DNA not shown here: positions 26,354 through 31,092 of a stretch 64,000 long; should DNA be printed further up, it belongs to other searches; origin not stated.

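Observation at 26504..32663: Translationally coupled trio: exported poly-CxxCxGxG protein, LRR receptor-type Ser/Thr kinase, B12-binding radical SAM enzyme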

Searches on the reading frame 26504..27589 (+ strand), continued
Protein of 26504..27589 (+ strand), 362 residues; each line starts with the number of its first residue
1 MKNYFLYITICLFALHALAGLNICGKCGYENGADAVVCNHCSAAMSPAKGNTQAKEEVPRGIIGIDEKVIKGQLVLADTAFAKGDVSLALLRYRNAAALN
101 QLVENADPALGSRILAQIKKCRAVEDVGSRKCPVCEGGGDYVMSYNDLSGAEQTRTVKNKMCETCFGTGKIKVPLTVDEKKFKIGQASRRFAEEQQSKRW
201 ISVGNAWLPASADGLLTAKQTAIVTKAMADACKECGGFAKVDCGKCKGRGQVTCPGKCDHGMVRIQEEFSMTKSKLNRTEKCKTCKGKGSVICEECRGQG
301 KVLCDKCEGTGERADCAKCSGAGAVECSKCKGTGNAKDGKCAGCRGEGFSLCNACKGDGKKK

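Call 55: list_cluster_members(proteins=[P0121, P0130, P0001])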
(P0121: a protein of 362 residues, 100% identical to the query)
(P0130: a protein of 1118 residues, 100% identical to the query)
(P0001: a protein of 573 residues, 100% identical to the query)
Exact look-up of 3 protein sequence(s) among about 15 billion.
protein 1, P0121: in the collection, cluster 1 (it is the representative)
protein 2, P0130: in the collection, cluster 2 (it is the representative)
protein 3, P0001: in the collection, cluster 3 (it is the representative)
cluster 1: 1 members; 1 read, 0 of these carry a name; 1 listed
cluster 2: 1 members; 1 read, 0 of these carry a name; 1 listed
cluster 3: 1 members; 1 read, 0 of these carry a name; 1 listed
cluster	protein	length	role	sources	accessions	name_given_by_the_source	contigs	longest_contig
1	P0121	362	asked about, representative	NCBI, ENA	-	-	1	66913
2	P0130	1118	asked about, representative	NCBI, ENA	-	-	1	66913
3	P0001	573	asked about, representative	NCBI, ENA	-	-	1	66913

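Call 68: find_related_loci(query=A2, collection=metagenome_contigs, flank=10000)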
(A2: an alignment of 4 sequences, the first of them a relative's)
Query A2 (362 aa) in metagenome_contigs; peptide patterns used: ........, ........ (x = any residue, [..] = any of these).
600 stretches matched a pattern (row limit reached: there are more); 3 encode a relative of the query (tblastn E <= 1e-3); 3 distinct loci.
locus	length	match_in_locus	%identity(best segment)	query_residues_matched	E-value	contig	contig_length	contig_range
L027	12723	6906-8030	36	1-362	4e-72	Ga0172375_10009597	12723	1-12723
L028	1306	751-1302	36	6-189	9e-27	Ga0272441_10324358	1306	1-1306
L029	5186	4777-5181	28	8-132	1e-8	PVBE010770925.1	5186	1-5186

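Call 72: search_protein_families(library=padloc, proteins=[window:26504-27589:+], max_evalue=0.001)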
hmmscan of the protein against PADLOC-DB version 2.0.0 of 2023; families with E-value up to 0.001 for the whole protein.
window:26504-27589:+ (362 aa): 0 families

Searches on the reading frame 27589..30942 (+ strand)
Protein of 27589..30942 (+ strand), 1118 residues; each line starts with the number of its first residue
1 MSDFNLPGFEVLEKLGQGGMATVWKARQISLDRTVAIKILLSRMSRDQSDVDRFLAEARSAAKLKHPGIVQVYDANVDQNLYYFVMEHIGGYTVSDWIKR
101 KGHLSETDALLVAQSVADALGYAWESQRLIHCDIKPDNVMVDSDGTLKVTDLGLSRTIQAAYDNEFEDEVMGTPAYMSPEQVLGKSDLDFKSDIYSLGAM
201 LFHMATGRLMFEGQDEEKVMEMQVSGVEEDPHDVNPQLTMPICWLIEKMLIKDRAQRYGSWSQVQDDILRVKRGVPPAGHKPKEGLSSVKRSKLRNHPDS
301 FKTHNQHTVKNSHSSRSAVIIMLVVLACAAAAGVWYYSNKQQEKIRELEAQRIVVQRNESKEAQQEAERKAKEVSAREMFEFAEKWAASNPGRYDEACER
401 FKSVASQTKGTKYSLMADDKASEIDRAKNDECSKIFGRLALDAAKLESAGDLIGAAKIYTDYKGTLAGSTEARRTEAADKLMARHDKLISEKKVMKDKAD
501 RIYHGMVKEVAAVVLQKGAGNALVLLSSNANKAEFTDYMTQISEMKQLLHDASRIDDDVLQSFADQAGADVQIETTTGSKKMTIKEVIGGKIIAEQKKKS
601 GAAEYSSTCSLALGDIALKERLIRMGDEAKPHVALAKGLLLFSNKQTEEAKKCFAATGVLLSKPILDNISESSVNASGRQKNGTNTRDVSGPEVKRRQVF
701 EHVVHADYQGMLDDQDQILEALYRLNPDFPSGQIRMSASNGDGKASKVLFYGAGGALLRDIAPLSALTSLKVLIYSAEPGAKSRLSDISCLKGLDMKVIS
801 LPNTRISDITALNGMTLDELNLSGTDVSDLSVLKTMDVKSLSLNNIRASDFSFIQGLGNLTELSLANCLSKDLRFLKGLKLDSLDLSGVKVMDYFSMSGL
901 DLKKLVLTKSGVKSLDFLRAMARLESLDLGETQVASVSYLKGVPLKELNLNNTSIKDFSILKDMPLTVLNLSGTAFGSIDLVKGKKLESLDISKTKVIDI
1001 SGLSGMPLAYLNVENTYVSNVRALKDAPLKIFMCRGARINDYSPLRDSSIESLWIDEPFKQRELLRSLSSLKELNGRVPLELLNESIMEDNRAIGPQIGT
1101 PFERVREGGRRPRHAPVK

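Call 3: search_protein_families(library=pfam, proteins=[window:27589-30942:+], max_evalue=0.01)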
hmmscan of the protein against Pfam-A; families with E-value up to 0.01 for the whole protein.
window:27589-30942:+ (1118 aa): 5 families
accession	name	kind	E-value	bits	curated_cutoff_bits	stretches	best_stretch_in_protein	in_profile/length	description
PF00069.31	Pkinase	-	2.9e-51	174.8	31.7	1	9-261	1-255/263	Protein kinase domain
PF07714.23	PK_Tyr_Ser-Thr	-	2.3e-31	109.5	23.1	1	10-238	2-233/258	Protein tyrosine and serine/threonine kinase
PF12799.13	LRR_4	-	1.2e-13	51.3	27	0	966-1004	3-43/44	Leucine Rich repeats (2 copies)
PF03109.22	ABC1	-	1.8e-05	24.5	22.9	1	83-163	144-222/244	ABC1 atypical kinase-like domain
PF01636.29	APH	-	0.0003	21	23.2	1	105-163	141-205/239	Phosphotransferase enzyme family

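Call 4: search_protein_families(library=ncbifam, proteins=[window:27589-30942:+], max_evalue=0.01)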
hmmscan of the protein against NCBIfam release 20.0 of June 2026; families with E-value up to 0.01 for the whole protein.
window:27589-30942:+ (1118 aa): 19 families
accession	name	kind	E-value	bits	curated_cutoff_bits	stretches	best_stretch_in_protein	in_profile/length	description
NF033483.0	PknB_PASTA_kin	equivalog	1.4e-81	275.2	450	1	9-374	9-389/563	Stk1 family PASTA domain-containing Ser/Thr kinase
NF052427.1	StpK7MSMEG_1200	equivalog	1.8e-37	129.1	900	1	9-355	9-336/601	serine/threonine protein kinase StpK7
NF047741.1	antiphage_MADS6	equivalog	2.5e-36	125.4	460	2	7-122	495-606/612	methylation-associated defense system protein kinase MAD6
NF009651.0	PRK13184.1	equivalog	2.6e-29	101.8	839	1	9-274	4-293/932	serine/threonine-protein kinase PknD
TIGR03903.1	TOMM_kin_cyc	equivalog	1.7e-28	99.1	705.75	1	33-265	4-241/1267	TOMM system kinase/cyclase fusion protein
NF053615.1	SerThrKinAfsKStmc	equivalog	4.3e-24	85.2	1300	1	8-220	14-222/809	protein serine/threonine kinase AfsK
NF038150.1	lanthi_synth_IV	equivalog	1.1e-21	76.9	650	1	18-282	200-467/851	class IV lanthionine synthetase LanL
NF033190.2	inl_like_NEAT_1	exception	1.2e-14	53.6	1275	1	781-963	249-436/754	NEAT domain-containing leucine-rich repeat protein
NF033189.1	internalin_A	exception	2.7e-12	45.8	1600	2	758-953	153-350/799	class 1 internalin InlA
NF043056.1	T4SS_LegK1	equivalog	5.9e-12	44.9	550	1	72-201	144-280/516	Dot/Icm T4SS effector kinase LegK1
NF038151.1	lanthi_synth_III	equivalog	6.2e-10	38.1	575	1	50-216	266-434/833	class III lanthionine synthetase LanKC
NF058632.1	SerThrKinPrkT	equivalog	4.3e-09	35.8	280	1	9-273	23-263/322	serine/threonine protein kinase PrkT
NF033188.1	internalin_H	exception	7.7e-09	34.7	1050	2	920-1049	77-208/548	InlH/InlC2 family class 1 internalin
TIGR03724.2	arch_bud32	equivalog_domain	4e-06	26.5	125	1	52-161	38-137/193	KEOPS complex kinase/ATPase Bud32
NF011460.0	PRK14879.1-1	equivalog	0.00015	21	199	1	76-164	80-166/232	Kae1-associated kinase Bud32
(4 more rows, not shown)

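Call 72: search_protein_families(library=padloc, proteins=[window:27589-30942:+], max_evalue=0.001)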
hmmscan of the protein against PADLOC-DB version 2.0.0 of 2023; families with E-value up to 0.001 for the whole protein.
window:27589-30942:+ (1118 aa): 33 families (the best 25 are shown)
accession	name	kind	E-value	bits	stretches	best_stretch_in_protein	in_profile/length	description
PDLC04060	PD-T4-6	-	3.1e-75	251.9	1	9-277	10-275/486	-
PDLC04042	PD-T4-6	-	1.5e-72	242.7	1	6-277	8-278/292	-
PDLC04061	PD-T4-6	-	5.5e-72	241.9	1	11-365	20-406/510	-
PDLC04057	PD-T4-6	-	9.1e-70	233.9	1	9-380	10-382/443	-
PDLC04053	PD-T4-6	-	1.8e-66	222.7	1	9-285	11-286/311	-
PDLC04043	PD-T4-6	-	2.3e-65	219.4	1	9-418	17-422/452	-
PDLC04054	PD-T4-6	-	3.5e-65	218.7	1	8-285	11-287/347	-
PDLC04138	mad6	-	1.8e-64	216.8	1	9-286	53-328/659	mads_6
PDLC04052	PD-T4-6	-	5.1e-62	208.7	1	9-353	11-364/496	-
PDLC04047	PD-T4-6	-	6.7e-62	207.4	1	9-327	12-322/327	-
PDLC04040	PD-T4-6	-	1.2e-55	187.3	1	15-318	2-317/547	-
PDLC04050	PD-T4-6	-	5.2e-53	178.6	1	4-289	60-344/480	-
PDLC04048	PD-T4-6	-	4.1e-49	165.8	1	9-268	12-269/354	-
PDLC04039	PD-T4-6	-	1.5e-46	157.4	1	13-260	20-264/458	-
PDLC04055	PD-T4-6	-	5.3e-46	155.4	1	4-286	67-350/496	-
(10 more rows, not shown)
